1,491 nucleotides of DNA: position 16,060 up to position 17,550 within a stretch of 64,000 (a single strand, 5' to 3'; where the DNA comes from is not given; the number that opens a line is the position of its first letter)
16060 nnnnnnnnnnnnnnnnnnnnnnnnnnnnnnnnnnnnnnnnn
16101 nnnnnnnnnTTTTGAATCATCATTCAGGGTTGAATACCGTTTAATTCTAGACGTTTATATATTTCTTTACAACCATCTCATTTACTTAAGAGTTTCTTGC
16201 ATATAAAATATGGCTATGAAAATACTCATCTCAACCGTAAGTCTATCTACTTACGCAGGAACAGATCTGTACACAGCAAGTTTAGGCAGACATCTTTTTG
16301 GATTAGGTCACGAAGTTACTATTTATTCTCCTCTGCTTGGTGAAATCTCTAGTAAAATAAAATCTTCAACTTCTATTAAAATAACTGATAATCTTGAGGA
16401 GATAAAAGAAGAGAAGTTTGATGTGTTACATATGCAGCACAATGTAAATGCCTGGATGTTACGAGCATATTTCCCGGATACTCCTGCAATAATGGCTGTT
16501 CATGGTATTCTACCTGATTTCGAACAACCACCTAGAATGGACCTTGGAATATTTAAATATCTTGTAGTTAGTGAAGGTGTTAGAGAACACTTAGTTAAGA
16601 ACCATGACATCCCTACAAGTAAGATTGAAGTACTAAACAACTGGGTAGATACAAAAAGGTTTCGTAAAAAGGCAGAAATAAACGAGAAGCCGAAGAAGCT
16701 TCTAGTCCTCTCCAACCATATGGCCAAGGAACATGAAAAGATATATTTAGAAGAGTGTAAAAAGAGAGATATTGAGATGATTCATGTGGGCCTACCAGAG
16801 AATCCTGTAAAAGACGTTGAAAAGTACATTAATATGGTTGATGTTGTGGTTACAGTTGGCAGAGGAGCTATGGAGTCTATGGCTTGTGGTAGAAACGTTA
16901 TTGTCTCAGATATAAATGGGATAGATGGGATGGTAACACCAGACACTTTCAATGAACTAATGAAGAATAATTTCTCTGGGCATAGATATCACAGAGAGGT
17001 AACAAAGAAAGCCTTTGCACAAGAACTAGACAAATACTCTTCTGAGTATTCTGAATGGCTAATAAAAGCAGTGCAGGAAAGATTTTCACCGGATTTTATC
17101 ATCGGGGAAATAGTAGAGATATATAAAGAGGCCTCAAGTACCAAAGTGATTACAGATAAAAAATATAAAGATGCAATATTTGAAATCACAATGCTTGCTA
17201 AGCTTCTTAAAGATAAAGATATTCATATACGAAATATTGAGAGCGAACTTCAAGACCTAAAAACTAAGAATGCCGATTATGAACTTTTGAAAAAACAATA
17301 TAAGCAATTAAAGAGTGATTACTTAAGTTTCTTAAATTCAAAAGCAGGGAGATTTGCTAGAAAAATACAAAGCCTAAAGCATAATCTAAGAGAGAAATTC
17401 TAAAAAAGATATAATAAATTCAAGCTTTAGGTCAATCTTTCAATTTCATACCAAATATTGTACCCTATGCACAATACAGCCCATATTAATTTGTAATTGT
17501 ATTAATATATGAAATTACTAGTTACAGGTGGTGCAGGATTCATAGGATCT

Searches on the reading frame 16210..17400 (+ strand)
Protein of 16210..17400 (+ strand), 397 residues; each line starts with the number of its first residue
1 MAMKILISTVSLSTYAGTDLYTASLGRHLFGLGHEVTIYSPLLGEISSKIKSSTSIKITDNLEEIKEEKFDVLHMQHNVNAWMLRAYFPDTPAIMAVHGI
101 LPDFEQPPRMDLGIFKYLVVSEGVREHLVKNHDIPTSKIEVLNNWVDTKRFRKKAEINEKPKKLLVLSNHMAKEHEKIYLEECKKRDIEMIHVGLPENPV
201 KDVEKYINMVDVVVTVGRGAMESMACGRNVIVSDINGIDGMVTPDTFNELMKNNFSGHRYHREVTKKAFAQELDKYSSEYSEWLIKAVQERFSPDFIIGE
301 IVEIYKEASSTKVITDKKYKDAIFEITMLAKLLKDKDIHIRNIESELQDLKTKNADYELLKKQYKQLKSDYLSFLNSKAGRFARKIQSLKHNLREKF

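Call 46: search_protein_families(library=pfam, proteins=[window:16210-17400:+], max_evalue=0.0001)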
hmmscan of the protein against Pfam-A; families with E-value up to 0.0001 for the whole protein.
window:16210-17400:+ (397 aa): 1 family
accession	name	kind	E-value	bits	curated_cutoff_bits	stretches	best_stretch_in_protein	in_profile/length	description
PF13439.12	Glyco_transf_4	-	4.6e-12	46.7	28.5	1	17-150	3-170/170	Glycosyltransferase Family 4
